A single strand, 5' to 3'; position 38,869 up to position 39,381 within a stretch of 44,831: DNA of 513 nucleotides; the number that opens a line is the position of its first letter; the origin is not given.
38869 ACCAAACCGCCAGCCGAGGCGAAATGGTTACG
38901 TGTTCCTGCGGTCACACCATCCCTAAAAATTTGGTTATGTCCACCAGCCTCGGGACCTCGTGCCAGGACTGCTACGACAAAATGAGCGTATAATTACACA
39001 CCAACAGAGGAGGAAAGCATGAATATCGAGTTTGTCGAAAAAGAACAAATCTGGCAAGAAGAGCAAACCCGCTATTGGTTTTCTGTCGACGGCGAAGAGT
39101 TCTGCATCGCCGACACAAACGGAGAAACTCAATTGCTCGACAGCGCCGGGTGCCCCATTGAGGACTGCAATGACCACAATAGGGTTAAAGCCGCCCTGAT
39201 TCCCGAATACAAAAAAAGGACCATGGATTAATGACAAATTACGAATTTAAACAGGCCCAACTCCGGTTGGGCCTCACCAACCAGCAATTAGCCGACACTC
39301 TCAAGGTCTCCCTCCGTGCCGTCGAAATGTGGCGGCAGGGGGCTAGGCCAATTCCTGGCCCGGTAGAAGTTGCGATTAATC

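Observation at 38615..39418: Self-contained antisense three-gene cassette with anti-CRISPR/anti-defence (acr-aca-like) architecture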

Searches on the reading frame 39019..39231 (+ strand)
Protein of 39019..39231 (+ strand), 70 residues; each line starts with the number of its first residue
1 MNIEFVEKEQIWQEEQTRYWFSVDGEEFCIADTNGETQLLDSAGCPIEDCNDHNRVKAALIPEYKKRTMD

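Call 5: search_protein_families(library=pfam, proteins=[window:39019-39231:+], max_evalue=1)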
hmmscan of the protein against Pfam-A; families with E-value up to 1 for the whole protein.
window:39019-39231:+ (70 aa): 1 family
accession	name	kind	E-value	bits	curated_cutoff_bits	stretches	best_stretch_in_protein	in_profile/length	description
PF24388.1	Permuted_GreAB-C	-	0.24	11.5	27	1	24-41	23-40/54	Permuted GreAB-C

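Call 6: search_protein_families(library=phrogs, proteins=[window:39019-39231:+], max_evalue=1)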
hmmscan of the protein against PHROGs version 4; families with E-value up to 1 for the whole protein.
window:39019-39231:+ (70 aa): 0 families

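Call 8: search_protein_families(library=ncbifam, proteins=[window:39019-39231:+], max_evalue=1)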
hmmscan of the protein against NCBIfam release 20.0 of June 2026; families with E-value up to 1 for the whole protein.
window:39019-39231:+ (70 aa): 0 families

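Call 9: search_protein_families(library=padloc, proteins=[window:39019-39231:+], max_evalue=1)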
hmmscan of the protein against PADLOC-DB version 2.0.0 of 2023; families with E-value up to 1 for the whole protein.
window:39019-39231:+ (70 aa): 0 families

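Call 11: find_homologous_proteins(query=window:39019-39228:+, max_evalue=0.01)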
Query window:39019-39228:+ (70 aa): 4 proteins with E <= 0.01 among 4 candidates.
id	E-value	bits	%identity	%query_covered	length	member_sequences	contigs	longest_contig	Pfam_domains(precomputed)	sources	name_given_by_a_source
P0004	1.6e-38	147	93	100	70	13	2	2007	-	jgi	jgi:hypothetical protein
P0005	2.0e-35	137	86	100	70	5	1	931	-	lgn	-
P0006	2.1e-30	121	74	100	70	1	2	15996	-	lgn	-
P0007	1.0e-29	119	76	96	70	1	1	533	-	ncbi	-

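Call 13: find_encoding_contigs(protein=P0006, flank=10000)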
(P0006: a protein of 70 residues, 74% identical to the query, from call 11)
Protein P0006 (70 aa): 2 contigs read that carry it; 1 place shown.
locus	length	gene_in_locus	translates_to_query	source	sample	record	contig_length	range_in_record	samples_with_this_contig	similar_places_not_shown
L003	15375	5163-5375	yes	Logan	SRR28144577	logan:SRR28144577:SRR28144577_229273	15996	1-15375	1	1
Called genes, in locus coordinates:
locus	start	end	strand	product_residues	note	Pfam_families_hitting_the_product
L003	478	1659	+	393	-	PF01656:CbiA, PF13614:AAA_31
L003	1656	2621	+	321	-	PF18090:SoPB_HTH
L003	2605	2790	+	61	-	-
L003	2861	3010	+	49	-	-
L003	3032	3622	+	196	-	PF00929:RNase_T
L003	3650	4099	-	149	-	-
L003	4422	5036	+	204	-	PF09669:Phage_pRha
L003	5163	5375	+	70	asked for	-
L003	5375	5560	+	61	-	-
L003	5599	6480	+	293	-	PF00145:DNA_methylase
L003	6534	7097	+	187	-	-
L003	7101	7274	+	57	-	-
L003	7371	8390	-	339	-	PF05954:Phage_GPD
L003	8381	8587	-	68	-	PF05489:Phage_tail_X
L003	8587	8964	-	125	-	PF06995:Phage_P2_GpU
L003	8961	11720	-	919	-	PF24161:CCDC39 (weak), PF10145:PhageMin_Tail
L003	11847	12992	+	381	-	PF12323:HTH_OrfB_IS605, PF01385:OrfB_IS605, PF07282:Cas12f1-like_TNB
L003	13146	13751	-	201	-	PF10109:Phage_TAC_7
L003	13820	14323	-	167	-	PF04985:Phage_tube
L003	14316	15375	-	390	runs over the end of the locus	-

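Call 45: predict_structure(alignment_id=A3)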
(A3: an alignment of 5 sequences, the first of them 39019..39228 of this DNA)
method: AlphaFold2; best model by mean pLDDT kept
length: 70 residues; sequences in the alignment: 5
mean_pLDDT: 91.6   pTM: 0.78
mean pLDDT of the five models: 91.6, 90.5, 89.6, 89.1, 88.3
residues with pLDDT >= 90: 51; 70-90: 18; 50-70: 1; < 50: 0
segments of 3 or more residues with pLDDT < 50: none
pLDDT, mean of each block of 10 residues (from residue 1): 94 92 95 93 89 90 89
secondary structure, 60 per line:
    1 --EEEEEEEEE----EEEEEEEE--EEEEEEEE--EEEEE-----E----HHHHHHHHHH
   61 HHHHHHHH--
elements in order: E3-11 E16-23 E26-33 E36-40 H51-68

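Call 50: fold_search(model_id=the predicted structure, library=pdb)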
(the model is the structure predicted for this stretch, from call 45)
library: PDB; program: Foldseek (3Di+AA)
matches with E <= 10: 288; with E <= 0.001: 0
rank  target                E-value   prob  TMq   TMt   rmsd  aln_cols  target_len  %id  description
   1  8pxe_A                5.0e-01  0.57  0.41  0.37  10.4        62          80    8  Crystal structure of the N-terminal dimerisation domain of Hh1141 (released 2024-08-07)
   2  9l5u_C                5.3e-01  0.63  0.43  0.34   5.5        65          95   18  Papain-like cysteine protease toxin/immunity pair (released 2025-06-04)
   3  8pxe_B                6.0e-01  0.44  0.39  0.35  10.5        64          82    9  Crystal structure of the N-terminal dimerisation domain of Hh1141 (released 2024-08-07)
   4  9azz_C                7.5e-01  0.66  0.41  0.19   2.8        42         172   10  Crystal structure of outer membrane lipoprotein carrier protein (LolA) from Ehrlichia ruminantium (released 2024-03-20)
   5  6j4e_B                1.0e+00  0.21  0.30  0.34   7.5        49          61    8  Crystal structure of the AtWRKY1 domain (released 2020-01-15)
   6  6j4f_B                1.1e+00  0.18  0.29  0.32   7.5        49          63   10  Crystal structure of the AtWRKY2 domain (released 2020-01-15)
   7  8pxf_B                1.1e+00  0.25  0.37  0.16  12.1        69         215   12  Crystal structure of the full length Hh1412 Dsb homodimer. (released 2024-08-07)
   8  7d11_MODEL_1_A        1.2e+00  0.38  0.41  0.37   8.6        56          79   11  Solution structure of a WKRY DNA-binding domain (released 2021-09-15)
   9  5hr6_A                1.3e+00  0.25  0.33  0.09   3.4        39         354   15  X-ray crystal structure of C118A RlmN with cross-linked tRNA purified from Escherichia coli (released 2016-04-13)
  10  8pxf_A                1.3e+00  0.21  0.36  0.15  11.8        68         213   12  Crystal structure of the full length Hh1412 Dsb homodimer. (released 2024-08-07)
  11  9l5u_D                1.8e+00  0.25  0.41  0.34   5.6        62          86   16  Papain-like cysteine protease toxin/immunity pair (released 2025-06-04)
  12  9gex_D                1.9e+00  0.15  0.38  0.20  15.2        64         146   14  Escherichia coli NrdR with unocuppied outer nucleotide-binding site (released 2026-02-18)
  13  6u3r_MODEL_1_A        2.0e+00  0.28  0.40  0.18   4.2        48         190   12  Solution NMR structure of the DNAJB6b deltaST variant (Aligned on the J domain) (released 2019-10-09)
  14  3rfa_A                2.1e+00  0.25  0.37  0.10   3.4        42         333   12  X-ray structure of RlmN from Escherichia coli in complex with S-adenosylmethionine (released 2011-05-11)
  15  7jta_A                2.1e+00  0.20  0.36  0.43   9.3        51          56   14  Crystal structure of a putative nuclease with anti-Cas9 activity from an uncultured Clostridia bacterium (released 2021-09-22)
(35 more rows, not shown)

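Call 54: search_dna_similar(query=window:39019-39228:+, collection=plasmids, mode=protein, max_evalue=0.001)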
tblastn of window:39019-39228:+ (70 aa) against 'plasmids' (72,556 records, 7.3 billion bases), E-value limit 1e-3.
Records with a match: 1; places in all: 1; records where one place covers at least 80% of the query: 1.
Best place of each record, by identity: <60% 1.
By first word of the organism name: Shewanella 1.
By predicted mobility (MOB-suite, as given by PLSDB): non-mobilizable 1.
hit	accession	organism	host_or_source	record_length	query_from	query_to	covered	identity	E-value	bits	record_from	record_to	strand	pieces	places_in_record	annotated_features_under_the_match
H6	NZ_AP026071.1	Shewanella sp. NFH-SH190041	cell culture,Japanese horse mackerel ...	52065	1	70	100%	58.6%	2e-21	92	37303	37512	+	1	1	hypothetical protein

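Call 55: search_dna_similar(query=window:39019-39228:+, collection=phages, mode=protein, max_evalue=0.001)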
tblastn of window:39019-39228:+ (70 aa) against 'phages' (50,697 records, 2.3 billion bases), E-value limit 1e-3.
No match.

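Call 58: get_annotated_region(hit=H6, flank=4000)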
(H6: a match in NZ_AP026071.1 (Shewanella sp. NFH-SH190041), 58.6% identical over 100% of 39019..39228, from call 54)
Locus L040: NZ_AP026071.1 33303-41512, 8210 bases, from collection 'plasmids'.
description: Shewanella sp. NFH-SH190041 plasmid pSH190041-1
organism: Shewanella sp. NFH-SH190041 (NCBI taxid 2950245)
taxonomy: Bacteria; Pseudomonadota; Gammaproteobacteria; Alteromonadales; Shewanellaceae; Shewanella; Shewanella sp. NFH-SH190041
host: -; source: cell culture,Japanese horse mackerel (Trachurus japonicus); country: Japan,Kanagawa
typing (MOB-suite, as given by PLSDB): non-mobilizable
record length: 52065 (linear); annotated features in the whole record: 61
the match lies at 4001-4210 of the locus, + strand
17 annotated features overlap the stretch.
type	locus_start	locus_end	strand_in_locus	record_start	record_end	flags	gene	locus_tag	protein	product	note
CDS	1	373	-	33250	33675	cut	-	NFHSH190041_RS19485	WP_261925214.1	hypothetical protein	-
CDS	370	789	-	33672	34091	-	-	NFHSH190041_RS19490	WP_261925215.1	hypothetical protein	-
CDS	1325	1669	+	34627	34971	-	-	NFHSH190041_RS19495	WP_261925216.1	hypothetical protein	-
CDS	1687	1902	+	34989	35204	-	-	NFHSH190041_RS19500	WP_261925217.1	hypothetical protein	-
CDS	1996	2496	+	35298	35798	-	-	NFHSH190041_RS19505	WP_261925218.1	DnaJ domain-containing protein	-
CDS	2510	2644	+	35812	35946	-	-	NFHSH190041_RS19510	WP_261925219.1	hypothetical protein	-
CDS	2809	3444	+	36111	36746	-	-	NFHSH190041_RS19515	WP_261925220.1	hypothetical protein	-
CDS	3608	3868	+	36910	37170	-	-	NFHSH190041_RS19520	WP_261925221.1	hypothetical protein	-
CDS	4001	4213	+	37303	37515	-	-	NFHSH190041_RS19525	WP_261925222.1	hypothetical protein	-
CDS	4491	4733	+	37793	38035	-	-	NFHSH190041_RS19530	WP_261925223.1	hypothetical protein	-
CDS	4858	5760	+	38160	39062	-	-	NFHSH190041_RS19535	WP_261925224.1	hypothetical protein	-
CDS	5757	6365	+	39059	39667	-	-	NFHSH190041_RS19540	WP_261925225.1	hypothetical protein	-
CDS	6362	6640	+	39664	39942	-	-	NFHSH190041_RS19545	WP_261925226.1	hypothetical protein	-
CDS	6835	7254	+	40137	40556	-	-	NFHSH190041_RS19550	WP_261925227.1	hypothetical protein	-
CDS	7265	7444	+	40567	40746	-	-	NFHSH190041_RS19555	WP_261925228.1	hypothetical protein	-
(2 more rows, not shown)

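Call 63: fold_search(model_id=the predicted structure, library=viral)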
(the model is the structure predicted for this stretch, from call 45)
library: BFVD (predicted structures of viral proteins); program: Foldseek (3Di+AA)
matches with E <= 10: 918; with E <= 0.001: 1
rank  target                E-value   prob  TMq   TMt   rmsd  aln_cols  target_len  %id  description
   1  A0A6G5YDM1            7.8e-04  1.00  0.62  0.65   2.0        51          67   31  (no name in the UniProt tables at hand)
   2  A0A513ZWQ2            5.9e-02  1.00  0.60  0.67   2.5        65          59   17  Uncharacterized protein [Salmonella phage SE13]
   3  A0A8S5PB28            8.3e-02  0.98  0.51  0.48   8.3        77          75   10  Uncharacterized protein [Siphoviridae sp. ctmpG14]
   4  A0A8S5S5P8            8.3e-02  0.98  0.54  0.11  11.7        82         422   17  Uncharacterized protein [Myoviridae sp. cthAo37]
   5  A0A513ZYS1            1.4e-01  0.97  0.58  0.59   3.8        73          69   22  Uncharacterized protein [Pantoea phage vB_PagM_PSKM]
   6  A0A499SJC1            1.7e-01  0.85  0.51  0.43  10.3        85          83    9  (no name in the UniProt tables at hand)
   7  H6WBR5                1.7e-01  0.94  0.51  0.47   6.3        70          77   21  Uncharacterized protein [Rhodobacter phage RcapNL]
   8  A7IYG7                1.7e-01  0.93  0.45  0.61   8.0        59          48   15  Gp100 [Corynebacterium phage P1201]
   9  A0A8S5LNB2            1.7e-01  0.77  0.44  0.38  12.0        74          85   18  Uncharacterized protein [Siphoviridae sp. ctsf32]
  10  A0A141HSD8            2.5e-01  0.97  0.56  0.38   3.5        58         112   22  (no name in the UniProt tables at hand)
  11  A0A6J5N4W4            2.6e-01  0.90  0.47  0.49   3.1        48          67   25  Uncharacterized protein [uncultured Caudovirales phage]
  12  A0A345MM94            2.9e-01  0.60  0.38  0.31   4.7        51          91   14  (no name in the UniProt tables at hand)
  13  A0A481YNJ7            3.7e-01  0.69  0.49  0.14  10.8        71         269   11  Uncharacterized protein [Pithovirus LCDPAC02]
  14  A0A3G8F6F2            3.9e-01  0.60  0.42  0.39  10.0        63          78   11  (no name in the UniProt tables at hand)
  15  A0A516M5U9            4.2e-01  0.69  0.43  0.31  10.0        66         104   15  (no name in the UniProt tables at hand)
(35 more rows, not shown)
